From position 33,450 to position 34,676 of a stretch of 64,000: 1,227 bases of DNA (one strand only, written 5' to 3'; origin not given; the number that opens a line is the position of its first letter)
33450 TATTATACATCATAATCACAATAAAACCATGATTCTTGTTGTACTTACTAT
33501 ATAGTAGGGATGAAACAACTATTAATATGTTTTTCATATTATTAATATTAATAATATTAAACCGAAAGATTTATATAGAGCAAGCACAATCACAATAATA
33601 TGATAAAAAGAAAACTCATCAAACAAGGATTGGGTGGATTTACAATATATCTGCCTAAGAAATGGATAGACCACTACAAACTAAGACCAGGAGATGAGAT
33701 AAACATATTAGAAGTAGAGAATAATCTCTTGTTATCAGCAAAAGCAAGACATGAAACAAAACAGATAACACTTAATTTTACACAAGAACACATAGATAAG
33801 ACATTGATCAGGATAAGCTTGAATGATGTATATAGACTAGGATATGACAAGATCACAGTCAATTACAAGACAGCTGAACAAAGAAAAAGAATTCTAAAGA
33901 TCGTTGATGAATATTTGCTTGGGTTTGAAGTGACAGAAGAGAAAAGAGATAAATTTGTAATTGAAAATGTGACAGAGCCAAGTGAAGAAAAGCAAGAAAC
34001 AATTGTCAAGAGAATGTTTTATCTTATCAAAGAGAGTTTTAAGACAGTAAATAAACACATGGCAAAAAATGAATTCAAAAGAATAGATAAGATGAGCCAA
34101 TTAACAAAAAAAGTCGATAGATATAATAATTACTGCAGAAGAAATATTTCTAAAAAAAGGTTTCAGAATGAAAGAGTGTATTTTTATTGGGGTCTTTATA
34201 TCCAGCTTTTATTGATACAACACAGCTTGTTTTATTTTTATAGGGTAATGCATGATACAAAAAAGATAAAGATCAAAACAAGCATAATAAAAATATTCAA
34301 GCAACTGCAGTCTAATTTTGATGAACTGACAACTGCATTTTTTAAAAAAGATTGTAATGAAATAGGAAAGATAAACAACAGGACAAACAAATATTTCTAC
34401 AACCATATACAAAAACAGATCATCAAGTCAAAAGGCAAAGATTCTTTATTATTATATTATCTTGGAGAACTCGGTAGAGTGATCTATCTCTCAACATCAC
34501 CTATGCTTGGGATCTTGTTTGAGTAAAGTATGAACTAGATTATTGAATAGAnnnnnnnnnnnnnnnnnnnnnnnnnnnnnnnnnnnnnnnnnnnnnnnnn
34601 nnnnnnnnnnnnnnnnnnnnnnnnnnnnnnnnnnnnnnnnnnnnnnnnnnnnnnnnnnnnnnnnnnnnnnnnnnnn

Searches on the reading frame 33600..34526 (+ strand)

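Call 55: search_protein_families(library=pfam, proteins=[window:33600-34526:+], max_evalue=0.001)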
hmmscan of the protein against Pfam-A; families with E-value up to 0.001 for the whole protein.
window:33600-34526:+ (308 aa): 1 family
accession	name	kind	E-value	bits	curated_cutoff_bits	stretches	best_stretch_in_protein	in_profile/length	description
PF04014.23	MazE_antitoxin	-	9.3e-05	22.7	24.7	1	15-48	9-43/48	Antidote-toxin recognition MazE, bacterial antitoxin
